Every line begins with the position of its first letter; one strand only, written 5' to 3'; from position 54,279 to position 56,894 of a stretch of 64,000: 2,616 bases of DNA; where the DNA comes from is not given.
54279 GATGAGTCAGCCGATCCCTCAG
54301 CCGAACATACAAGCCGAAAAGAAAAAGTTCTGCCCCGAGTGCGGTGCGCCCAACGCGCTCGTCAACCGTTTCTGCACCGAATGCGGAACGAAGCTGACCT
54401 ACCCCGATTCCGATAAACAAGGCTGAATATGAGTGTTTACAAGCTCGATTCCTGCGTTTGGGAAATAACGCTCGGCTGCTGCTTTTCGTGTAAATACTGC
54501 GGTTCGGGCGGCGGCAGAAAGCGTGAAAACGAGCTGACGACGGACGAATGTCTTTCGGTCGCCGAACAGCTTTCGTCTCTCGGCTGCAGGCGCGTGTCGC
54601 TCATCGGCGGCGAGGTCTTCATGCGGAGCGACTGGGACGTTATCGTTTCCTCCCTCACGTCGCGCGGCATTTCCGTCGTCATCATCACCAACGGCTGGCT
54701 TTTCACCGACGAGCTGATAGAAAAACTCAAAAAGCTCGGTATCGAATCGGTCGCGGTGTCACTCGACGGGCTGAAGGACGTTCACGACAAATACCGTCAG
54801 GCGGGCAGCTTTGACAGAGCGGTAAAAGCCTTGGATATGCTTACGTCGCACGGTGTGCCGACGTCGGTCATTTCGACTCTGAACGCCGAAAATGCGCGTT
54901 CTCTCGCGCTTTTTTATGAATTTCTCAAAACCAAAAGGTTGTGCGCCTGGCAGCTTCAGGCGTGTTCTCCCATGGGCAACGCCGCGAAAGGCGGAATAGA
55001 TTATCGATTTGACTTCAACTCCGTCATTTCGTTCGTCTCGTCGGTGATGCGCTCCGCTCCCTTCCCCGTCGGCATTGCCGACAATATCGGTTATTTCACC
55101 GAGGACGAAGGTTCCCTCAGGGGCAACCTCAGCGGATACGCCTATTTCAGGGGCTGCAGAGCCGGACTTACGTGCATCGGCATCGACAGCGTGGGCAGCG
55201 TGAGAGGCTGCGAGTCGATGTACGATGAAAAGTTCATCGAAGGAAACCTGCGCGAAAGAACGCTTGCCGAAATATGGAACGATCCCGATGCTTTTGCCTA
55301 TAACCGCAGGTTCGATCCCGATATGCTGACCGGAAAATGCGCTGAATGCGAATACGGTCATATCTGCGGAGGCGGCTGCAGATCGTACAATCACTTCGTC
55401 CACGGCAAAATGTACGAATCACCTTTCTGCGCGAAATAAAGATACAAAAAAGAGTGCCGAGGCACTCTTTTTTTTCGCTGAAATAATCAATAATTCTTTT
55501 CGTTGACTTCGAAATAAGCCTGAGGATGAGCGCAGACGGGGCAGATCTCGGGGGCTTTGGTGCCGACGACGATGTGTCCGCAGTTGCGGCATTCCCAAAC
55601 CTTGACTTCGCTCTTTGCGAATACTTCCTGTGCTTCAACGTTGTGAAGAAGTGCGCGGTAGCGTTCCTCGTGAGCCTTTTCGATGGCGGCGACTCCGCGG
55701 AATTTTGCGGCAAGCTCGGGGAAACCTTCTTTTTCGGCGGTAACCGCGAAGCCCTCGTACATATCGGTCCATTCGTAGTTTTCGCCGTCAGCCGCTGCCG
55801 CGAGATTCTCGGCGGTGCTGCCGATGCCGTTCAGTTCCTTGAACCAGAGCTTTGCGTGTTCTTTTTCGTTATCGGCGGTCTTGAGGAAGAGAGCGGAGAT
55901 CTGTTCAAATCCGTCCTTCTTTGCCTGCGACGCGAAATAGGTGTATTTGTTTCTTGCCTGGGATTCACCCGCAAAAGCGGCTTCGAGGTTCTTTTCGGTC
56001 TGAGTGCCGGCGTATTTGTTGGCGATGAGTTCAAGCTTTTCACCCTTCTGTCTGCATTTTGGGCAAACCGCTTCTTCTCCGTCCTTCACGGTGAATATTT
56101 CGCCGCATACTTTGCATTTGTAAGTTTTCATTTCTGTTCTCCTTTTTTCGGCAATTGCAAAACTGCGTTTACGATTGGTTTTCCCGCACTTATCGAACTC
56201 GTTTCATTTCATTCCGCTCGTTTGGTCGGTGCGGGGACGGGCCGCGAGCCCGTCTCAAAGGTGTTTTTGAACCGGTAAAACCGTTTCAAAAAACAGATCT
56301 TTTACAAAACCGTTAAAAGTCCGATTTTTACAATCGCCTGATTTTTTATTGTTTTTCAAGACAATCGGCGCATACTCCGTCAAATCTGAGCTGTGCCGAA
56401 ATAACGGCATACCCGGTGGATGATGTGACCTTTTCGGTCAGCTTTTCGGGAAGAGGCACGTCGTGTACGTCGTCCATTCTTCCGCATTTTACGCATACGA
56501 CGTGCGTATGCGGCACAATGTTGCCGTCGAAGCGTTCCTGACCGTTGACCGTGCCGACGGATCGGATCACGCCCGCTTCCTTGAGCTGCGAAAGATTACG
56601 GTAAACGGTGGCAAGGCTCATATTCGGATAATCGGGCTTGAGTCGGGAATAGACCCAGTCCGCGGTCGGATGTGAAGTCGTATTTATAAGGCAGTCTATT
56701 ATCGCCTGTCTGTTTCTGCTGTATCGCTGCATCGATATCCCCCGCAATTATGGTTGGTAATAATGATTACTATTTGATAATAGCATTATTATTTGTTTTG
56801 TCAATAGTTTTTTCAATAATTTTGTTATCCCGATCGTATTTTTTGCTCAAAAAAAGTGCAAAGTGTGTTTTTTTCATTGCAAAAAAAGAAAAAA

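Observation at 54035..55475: Orphan radical-SAM/SPASM enzyme translationally coupled to a Zn-ribbon peptide with a duplicated M-x-x-VYAGP motif: candidate undescribed RiPP or protein-modification cassette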

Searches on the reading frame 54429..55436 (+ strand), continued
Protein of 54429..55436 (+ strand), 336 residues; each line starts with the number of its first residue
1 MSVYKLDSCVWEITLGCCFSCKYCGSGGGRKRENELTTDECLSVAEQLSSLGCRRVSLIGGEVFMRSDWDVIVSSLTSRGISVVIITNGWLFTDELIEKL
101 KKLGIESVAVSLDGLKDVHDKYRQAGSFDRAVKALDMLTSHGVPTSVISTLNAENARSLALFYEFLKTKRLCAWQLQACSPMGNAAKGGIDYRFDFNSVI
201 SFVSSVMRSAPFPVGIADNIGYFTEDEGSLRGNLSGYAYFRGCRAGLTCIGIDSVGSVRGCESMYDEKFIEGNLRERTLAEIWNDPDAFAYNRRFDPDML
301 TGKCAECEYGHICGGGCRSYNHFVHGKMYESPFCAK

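Call 45: get_annotated_region(hit=H10, flank=2000)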
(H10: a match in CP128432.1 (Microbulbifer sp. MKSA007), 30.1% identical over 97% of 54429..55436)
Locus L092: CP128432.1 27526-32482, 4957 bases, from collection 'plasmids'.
description: Microbulbifer sp. MKSA007 plasmid p_2, complete sequence
organism: Microbulbifer sp. MKSA007 (NCBI taxid 3054776)
taxonomy: Bacteria; Pseudomonadota; Gammaproteobacteria; Cellvibrionales; Microbulbiferaceae; Microbulbifer; Microbulbifer sp. MKSA007
host: -; source: Smenospongia aurea,bacteria; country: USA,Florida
typing (MOB-suite, as given by PLSDB): non-mobilizable
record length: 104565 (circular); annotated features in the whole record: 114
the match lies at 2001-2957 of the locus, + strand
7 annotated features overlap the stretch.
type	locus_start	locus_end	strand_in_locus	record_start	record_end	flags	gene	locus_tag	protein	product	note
CDS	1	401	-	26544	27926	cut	-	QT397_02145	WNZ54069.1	hypothetical protein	-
CDS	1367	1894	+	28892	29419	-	-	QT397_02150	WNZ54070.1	nuclear transport factor 2 family protein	-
CDS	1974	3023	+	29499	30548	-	-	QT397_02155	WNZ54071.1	radical SAM protein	-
CDS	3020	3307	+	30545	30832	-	-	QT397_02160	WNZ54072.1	PqqD family protein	-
CDS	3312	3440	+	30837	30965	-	-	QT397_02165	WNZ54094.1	hypothetical protein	-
CDS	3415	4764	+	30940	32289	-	-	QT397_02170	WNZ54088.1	radical SAM protein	-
CDS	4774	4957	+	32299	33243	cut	-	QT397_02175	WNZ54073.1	radical SAM protein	-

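Call 59: predict_structure(alignment_id=A1)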
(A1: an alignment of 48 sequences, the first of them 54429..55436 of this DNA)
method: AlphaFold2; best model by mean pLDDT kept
length: 336 residues; sequences in the alignment: 48
mean_pLDDT: 86.3   pTM: 0.87
mean pLDDT of the five models: 86.3, 82.2, 75.1, 72.6, 70.4
residues with pLDDT >= 90: 178; 70-90: 117; 50-70: 40; < 50: 1
segments of 3 or more residues with pLDDT < 50: none
pLDDT, mean of each block of 10 residues (from residue 1): 83 82 70 91 98 93 90 98 91 95 97 94 90 96 96 93 97 86 64 84 92 86 71 67 80 91 70 96 93 85 83 72 81 72
secondary structure, 60 per line:
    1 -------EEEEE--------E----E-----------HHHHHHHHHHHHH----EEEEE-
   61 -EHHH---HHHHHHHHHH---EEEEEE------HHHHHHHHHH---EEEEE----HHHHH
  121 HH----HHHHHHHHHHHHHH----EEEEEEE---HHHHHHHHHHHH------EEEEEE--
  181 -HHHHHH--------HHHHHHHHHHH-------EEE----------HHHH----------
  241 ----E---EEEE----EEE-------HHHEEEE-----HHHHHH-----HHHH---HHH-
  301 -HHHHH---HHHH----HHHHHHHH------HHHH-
elements in order: E8-12 H38-50 E55-59 H69-78 E82-87 H94-103 E107-111 H116-122 H127-140 E145-151 H155-166 E173-178 H182-187 H196-206 E214-216 H227-230 E249-252 E257-259 E270-273 H279-284 H290-293 H302-306 H310-313 H318-325 H332-335

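Call 61: fold_search(model_id=the predicted structure, library=pdb)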
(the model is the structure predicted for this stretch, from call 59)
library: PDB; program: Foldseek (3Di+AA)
matches with E <= 10: 1600; with E <= 0.001: 150
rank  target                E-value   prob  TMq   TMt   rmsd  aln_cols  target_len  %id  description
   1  6c8v                  2.6e-16  1.00  0.68  0.73   4.7       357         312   19  X-ray structure of PqqE from Methylobacterium extorquens (released 2018-02-14)
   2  5v1s_A                5.8e-16  1.00  0.75  0.61   4.8       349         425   18  Crystal structure of Streptococcus suis SuiB bound to S-adenosylmethionine (released 2017-08-30)
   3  5v1t_A                2.9e-15  1.00  0.75  0.59   5.1       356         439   19  Crystal structure of Streptococcus suis SuiB bound to precursor peptide SuiA (released 2017-08-30)
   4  5v1q_A                3.7e-15  1.00  0.73  0.58   5.0       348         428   18  Crystal structure of Streptococcus suis SuiB (released 2017-08-30)
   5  6efn                  7.4e-15  1.00  0.66  0.59   3.2       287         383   23  Structure of a RiPP maturase, SkfB (released 2018-10-24)
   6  5v1q_B                1.5e-14  1.00  0.73  0.57   5.0       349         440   18  Crystal structure of Streptococcus suis SuiB (released 2017-08-30)
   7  5v1s_B                3.7e-14  1.00  0.72  0.58   4.8       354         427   18  Crystal structure of Streptococcus suis SuiB bound to S-adenosylmethionine (released 2017-08-30)
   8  4k37_B                1.3e-12  1.00  0.71  0.66   4.9       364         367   19  Native anSMEcpe with bound AdoMet (released 2013-05-08)
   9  4k36_A                1.8e-12  1.00  0.72  0.64   5.0       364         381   18  His6 tagged anSMEcpe with bound AdoMet (released 2013-05-08)
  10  1tv7_A                1.9e-12  1.00  0.57  0.59   5.4       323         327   20  Structure of the S-adenosylmethionine dependent Enzyme MoaA (released 2004-08-31)
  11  4k39_B                2.2e-12  1.00  0.72  0.68   4.8       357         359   18  Native anSMEcpe with bound AdoMet and Cp18Cys peptide (released 2013-05-08)
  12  7vob                  2.4e-12  1.00  0.63  0.64   7.9       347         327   20  The crystal structure of a Radical SAM Enzyme BlsE involved in the Biosynthesis of Blasticidin S (released 2022-05-04)
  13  4k36_B                2.4e-12  1.00  0.69  0.64   5.7       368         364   18  His6 tagged anSMEcpe with bound AdoMet (released 2013-05-08)
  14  4k39_A                4.7e-12  1.00  0.69  0.65   5.5       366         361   18  Native anSMEcpe with bound AdoMet and Cp18Cys peptide (released 2013-05-08)
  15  2fb2_B                7.8e-12  1.00  0.59  0.60   5.4       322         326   18  Structure of the MoaA Arg17/266/268/Ala triple mutant (released 2006-05-09)
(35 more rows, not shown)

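Call 80: search_protein_representatives(protein=window:54429-55436:+)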
Query: 336 residues. Proteins with E-value up to 0.001 (for the whole library): 36657; up to 1e-10: 10767; up to 1e-30: 473. The best 150 are listed.
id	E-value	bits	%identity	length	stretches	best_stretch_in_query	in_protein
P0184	2.6e-135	467.2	59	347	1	1-336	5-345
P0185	1.8e-104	365.9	56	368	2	3-186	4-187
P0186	2.7e-103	361.9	36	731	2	6-335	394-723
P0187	5.6e-103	360.9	68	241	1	4-242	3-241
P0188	1.5e-83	297.0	49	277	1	67-336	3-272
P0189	9.6e-83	294.4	45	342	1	4-336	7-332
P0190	2.7e-81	289.6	41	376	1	8-335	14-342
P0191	4.1e-81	289.0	61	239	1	105-336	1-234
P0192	1.4e-80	287.2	64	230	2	65-262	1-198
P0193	2.1e-80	286.7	62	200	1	148-335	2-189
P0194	6.5e-79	281.8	42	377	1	4-335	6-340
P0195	3.6e-78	279.4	35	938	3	7-334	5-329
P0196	8.3e-78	278.2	40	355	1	8-335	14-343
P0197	5.4e-77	275.5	41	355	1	8-334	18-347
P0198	1.6e-75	270.6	45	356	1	5-335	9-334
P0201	1.8e-73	263.9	39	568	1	9-334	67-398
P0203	4.5e-73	262.6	40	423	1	4-335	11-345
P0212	2.4e-68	247.1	43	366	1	8-334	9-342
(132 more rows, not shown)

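Call 81: search_protein_families(library=ncbifam, proteins=[P0184, P0189, P0190, P0194, P0196, P0198, P0201, P0203, P0212, P0186], max_evalue=1e-40)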
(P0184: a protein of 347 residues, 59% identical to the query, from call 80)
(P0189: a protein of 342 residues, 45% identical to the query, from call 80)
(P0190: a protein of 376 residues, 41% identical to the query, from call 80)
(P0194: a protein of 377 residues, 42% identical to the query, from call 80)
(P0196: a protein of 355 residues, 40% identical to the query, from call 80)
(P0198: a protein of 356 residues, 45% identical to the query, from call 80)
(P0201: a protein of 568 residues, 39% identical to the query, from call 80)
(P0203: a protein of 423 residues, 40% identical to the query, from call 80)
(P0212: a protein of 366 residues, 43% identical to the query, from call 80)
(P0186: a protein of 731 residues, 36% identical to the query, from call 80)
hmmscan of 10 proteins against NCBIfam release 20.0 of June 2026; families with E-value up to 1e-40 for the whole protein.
P0184 (347 aa): 4 families
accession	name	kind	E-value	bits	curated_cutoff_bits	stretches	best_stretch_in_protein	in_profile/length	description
TIGR04103.1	rSAM_nif11_3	equivalog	3.4e-70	236.7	725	1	9-346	3-345/412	nif11-class peptide radical SAM maturase 3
TIGR03913.1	rad_SAM_trio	equivalog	3.7e-64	216.9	591.75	1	11-346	19-355/477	GDL motif peptide-associated radical SAM/SPASM maturase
TIGR04545.1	rSAM_ahbD_hemeb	equivalog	1.6e-47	162.6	500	1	14-345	3-337/339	heme b synthase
TIGR04133.1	rSAM_w_lipo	hypoth_equivalog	3.4e-44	151.2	425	1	6-325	19-330/350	TIGR04133 family radical SAM/SPASM protein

P0189 (342 aa): 2 families
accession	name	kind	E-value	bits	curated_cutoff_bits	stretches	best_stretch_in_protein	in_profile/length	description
TIGR04103.1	rSAM_nif11_3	equivalog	1.1e-51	175.8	725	1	10-321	5-335/412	nif11-class peptide radical SAM maturase 3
TIGR03913.1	rad_SAM_trio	equivalog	4.7e-48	163.7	591.75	1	9-315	18-337/477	GDL motif peptide-associated radical SAM/SPASM maturase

P0190 (376 aa): 6 families
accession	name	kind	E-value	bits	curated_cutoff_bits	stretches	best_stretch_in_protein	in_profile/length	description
TIGR03913.1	rad_SAM_trio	equivalog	1.4e-93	313.8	591.75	1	10-361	16-372/477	GDL motif peptide-associated radical SAM/SPASM maturase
TIGR04103.1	rSAM_nif11_3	equivalog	3.4e-89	299.3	725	1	14-359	6-360/412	nif11-class peptide radical SAM maturase 3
TIGR03962.1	mycofact_rSAM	equivalog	3.3e-43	148.2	265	1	11-339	9-327/339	mycofactocin radical SAM maturase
TIGR04133.1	rSAM_w_lipo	hypoth_equivalog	4.7e-43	147.5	425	1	15-324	26-331/350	TIGR04133 family radical SAM/SPASM protein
TIGR04347.1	pseudo_SAM_Halo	equivalog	9.4e-43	146.9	525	0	14-179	39-206/390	TIGR04347 family pseudo-SAM/SPASM protein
TIGR04545.1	rSAM_ahbD_hemeb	equivalog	1.2e-42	146.6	500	1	15-344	2-338/339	heme b synthase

P0194 (377 aa): 2 families
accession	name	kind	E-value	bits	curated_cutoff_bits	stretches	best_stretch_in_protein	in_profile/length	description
TIGR03913.1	rad_SAM_trio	equivalog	3.1e-64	217.1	591.75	1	11-342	21-355/477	GDL motif peptide-associated radical SAM/SPASM maturase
TIGR04103.1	rSAM_nif11_3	equivalog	5.1e-64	216.4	725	1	6-342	2-345/412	nif11-class peptide radical SAM maturase 3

P0196 (355 aa): 8 families
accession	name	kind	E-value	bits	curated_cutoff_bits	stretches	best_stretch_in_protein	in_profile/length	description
TIGR04103.1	rSAM_nif11_3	equivalog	1.3e-71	241.5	725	1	15-349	7-349/412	nif11-class peptide radical SAM maturase 3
TIGR03913.1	rad_SAM_trio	equivalog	6.9e-70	235.8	591.75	1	12-348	18-358/477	GDL motif peptide-associated radical SAM/SPASM maturase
TIGR04545.1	rSAM_ahbD_hemeb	equivalog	1.4e-60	205.5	500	1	16-344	3-337/339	heme b synthase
TIGR04133.1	rSAM_w_lipo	hypoth_equivalog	3.5e-52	177.5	425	1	15-325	26-331/350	TIGR04133 family radical SAM/SPASM protein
TIGR04055.1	rSAM_NirJ2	equivalog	1.1e-51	176.3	500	1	16-343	3-323/326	putative heme d1 biosynthesis radical SAM protein NirJ2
TIGR04053.2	TIGR04053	equivalog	7e-51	173.6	395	0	11-223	6-222/366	TIGR04053 family radical SAM/SPASM domain-containing protein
TIGR04051.1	rSAM_NirJ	equivalog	5e-43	147.4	515.45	1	17-342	6-346/354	heme d1 biosynthesis radical SAM protein NirJ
TIGR03962.1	mycofact_rSAM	equivalog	1.3e-41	143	265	1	5-340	4-327/339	mycofactocin radical SAM maturase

P0198 (356 aa): 3 families
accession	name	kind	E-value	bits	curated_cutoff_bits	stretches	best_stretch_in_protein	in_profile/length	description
TIGR04103.1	rSAM_nif11_3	equivalog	4.6e-62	210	725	1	11-318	5-326/412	nif11-class peptide radical SAM maturase 3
TIGR03913.1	rad_SAM_trio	equivalog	1.8e-52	178.3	591.75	1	9-318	17-336/477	GDL motif peptide-associated radical SAM/SPASM maturase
TIGR04133.1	rSAM_w_lipo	hypoth_equivalog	1.2e-41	142.8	425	1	13-317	26-331/350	TIGR04133 family radical SAM/SPASM protein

P0201 (568 aa): 6 families
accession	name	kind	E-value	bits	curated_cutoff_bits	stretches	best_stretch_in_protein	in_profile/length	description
TIGR04103.1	rSAM_nif11_3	equivalog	3.9e-76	256.3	725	1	65-403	5-347/412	nif11-class peptide radical SAM maturase 3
TIGR03913.1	rad_SAM_trio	equivalog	3.5e-70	236.7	591.75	1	60-402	14-356/477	GDL motif peptide-associated radical SAM/SPASM maturase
TIGR04133.1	rSAM_w_lipo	hypoth_equivalog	4.6e-45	154.1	425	1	65-379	24-329/350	TIGR04133 family radical SAM/SPASM protein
TIGR04545.1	rSAM_ahbD_hemeb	equivalog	1.3e-43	149.7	500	1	66-400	1-337/339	heme b synthase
TIGR04053.2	TIGR04053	equivalog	2.5e-41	142.2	395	0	62-269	5-215/366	TIGR04053 family radical SAM/SPASM domain-containing protein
TIGR03962.1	mycofact_rSAM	equivalog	2.9e-41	141.8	265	1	64-398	11-331/339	mycofactocin radical SAM maturase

P0203 (423 aa): 4 families
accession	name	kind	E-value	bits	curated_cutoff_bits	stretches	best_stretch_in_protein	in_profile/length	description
TIGR03913.1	rad_SAM_trio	equivalog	4.7e-63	213.2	591.75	1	14-352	19-360/477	GDL motif peptide-associated radical SAM/SPASM maturase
TIGR04103.1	rSAM_nif11_3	equivalog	2.1e-61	207.7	725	1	13-352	4-350/412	nif11-class peptide radical SAM maturase 3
TIGR04545.1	rSAM_ahbD_hemeb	equivalog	1.8e-53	182.2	500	1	17-347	3-338/339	heme b synthase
TIGR04133.1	rSAM_w_lipo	hypoth_equivalog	4.2e-47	160.8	425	1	7-333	17-337/350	TIGR04133 family radical SAM/SPASM protein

P0212 (366 aa): 3 families
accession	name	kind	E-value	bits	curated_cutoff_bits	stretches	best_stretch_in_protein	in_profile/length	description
TIGR04103.1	rSAM_nif11_3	equivalog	2.4e-63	214.2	725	1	8-343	5-343/412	nif11-class peptide radical SAM maturase 3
TIGR03913.1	rad_SAM_trio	equivalog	8.8e-56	189.2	591.75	1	7-344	18-354/477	GDL motif peptide-associated radical SAM/SPASM maturase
TIGR04133.1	rSAM_w_lipo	hypoth_equivalog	3.8e-50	170.8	425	1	10-325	26-331/350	TIGR04133 family radical SAM/SPASM protein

P0186 (731 aa): 18 families
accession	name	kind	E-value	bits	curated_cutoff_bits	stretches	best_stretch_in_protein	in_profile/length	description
TIGR04103.1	rSAM_nif11_3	equivalog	9.8e-95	317.6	725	2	396-726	7-346/412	nif11-class peptide radical SAM maturase 3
TIGR03913.1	rad_SAM_trio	equivalog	1.9e-89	300.3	591.75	2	396-723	21-353/477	GDL motif peptide-associated radical SAM/SPASM maturase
TIGR04133.1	rSAM_w_lipo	hypoth_equivalog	7.2e-78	262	425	1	3-320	20-333/350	TIGR04133 family radical SAM/SPASM protein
TIGR04545.1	rSAM_ahbD_hemeb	equivalog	1.5e-64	218.5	500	0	398-723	4-336/339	heme b synthase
TIGR04051.1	rSAM_NirJ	equivalog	8.6e-64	215.7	515.45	0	399-557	7-165/354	heme d1 biosynthesis radical SAM protein NirJ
TIGR03962.1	mycofact_rSAM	equivalog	4.3e-62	210.3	265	0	11-335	16-331/339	mycofactocin radical SAM maturase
TIGR04055.1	rSAM_NirJ2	equivalog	1.2e-61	209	500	0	16-324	9-309/326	putative heme d1 biosynthesis radical SAM protein NirJ2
TIGR04250.1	SCM_rSAM_ScmE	equivalog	1.5e-60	205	400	0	396-556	5-166/358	SynChlorMet cassette radical SAM/SPASM protein ScmE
NF050035.1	rSAM_WgK_link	exception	4.6e-58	197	650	0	397-548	12-164/367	radical SAM/SPASM peptide maturase WgkB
TIGR04303.1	GeoRSP_rSAM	equivalog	7.2e-57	193.4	400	0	403-722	14-324/325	GeoRSP system radical SAM/SPASM protein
TIGR04546.1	rSAM_ahbC_deAc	equivalog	3.3e-56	190.7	650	0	399-558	44-203/390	12,18-didecarboxysiroheme deacetylase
TIGR04053.2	TIGR04053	equivalog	4.9e-55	187.3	395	0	398-565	12-183/366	TIGR04053 family radical SAM/SPASM domain-containing protein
TIGR04347.1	pseudo_SAM_Halo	equivalog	5e-55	187.3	525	0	399-559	43-203/390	TIGR04347 family pseudo-SAM/SPASM protein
TIGR02109.1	PQQ_syn_pqqE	equivalog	2e-54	184.9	381.35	0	394-727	7-335/358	pyrroloquinoline quinone biosynthesis protein PqqE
TIGR04251.1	SCM_rSAM_ScmF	equivalog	6.4e-52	177.1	400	0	394-727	4-343/353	SynChlorMet cassette radical SAM/SPASM protein ScmF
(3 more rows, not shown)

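Call 82: find_related_loci(query=P0189, collection=metagenome_contigs, flank=2500)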
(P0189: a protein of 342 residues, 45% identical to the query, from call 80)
Query P0189 (342 aa) in metagenome_contigs; peptide patterns used: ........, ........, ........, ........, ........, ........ (x = any residue, [..] = any of these).
186 stretches matched a pattern; 15 encode a relative of the query (tblastn E <= 1e-3); 15 distinct loci.
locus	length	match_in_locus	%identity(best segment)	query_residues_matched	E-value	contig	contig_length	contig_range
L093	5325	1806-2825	97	1-340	0e+0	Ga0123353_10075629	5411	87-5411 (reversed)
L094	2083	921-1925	86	1-335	0e+0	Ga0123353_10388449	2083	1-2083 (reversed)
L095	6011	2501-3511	76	1-332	5e-177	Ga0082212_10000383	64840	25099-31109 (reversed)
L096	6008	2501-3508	76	2-332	5e-176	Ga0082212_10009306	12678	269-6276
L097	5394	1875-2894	71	1-332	2e-165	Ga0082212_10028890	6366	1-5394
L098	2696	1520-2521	71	4-333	4e-172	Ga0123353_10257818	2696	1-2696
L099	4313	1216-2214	71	6-334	2e-162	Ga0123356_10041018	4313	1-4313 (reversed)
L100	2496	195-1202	70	1-332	2e-166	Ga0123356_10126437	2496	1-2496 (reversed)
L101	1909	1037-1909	76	1-286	2e-158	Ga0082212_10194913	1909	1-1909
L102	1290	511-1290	69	1-256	2e-125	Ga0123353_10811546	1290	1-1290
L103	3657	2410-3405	47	12-333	3e-96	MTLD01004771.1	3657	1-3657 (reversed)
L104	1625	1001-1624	67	3-211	1e-98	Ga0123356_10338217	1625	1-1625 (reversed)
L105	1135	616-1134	72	7-180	1e-85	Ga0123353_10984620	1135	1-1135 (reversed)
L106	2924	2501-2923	76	1-141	2e-68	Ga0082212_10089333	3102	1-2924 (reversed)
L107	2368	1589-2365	45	12-260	6e-69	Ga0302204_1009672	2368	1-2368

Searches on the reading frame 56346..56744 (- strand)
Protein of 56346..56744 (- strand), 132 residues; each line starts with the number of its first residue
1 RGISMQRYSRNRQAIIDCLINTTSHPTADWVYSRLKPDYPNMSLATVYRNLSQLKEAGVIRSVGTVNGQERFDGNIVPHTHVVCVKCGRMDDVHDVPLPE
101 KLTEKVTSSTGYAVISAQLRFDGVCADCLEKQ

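Call 66: search_protein_families(library=ncbifam, proteins=[window:56346-56744:-], max_evalue=1e-10)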
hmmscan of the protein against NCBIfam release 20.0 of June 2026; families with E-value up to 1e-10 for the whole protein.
window:56346-56744:- (132 aa): 6 families
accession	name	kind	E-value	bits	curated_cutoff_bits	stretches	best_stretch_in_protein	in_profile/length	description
NF052545.1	TransRegPerRClab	equivalog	7.3e-36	123.2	180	1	10-131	17-137/138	transcriptional regulator PerR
NF047406.1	TransRegPerRTherm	equivalog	1.5e-26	93.2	200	1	4-130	2-127/130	manganese-dependent transcriptional regulator PerR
NF051892.1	TransRegFurBacil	equivalog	2.3e-20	73.2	220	1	11-131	22-146/149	ferric iron uptake transcriptional regulator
NF051891.1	TransRegFurHelico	equivalog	1e-13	51.4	200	1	8-130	25-147/148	ferric iron uptake transcriptional regulator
NF045678.1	TransRegIrrA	equivalog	6.8e-12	45.5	150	1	7-95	19-108/138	iron response transcriptional regulator IrrA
NF047462.1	FUR_perox_PerRA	exception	3.1e-11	43.9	200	1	11-109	22-117/142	peroxide-responsive transcriptional repressor PerRA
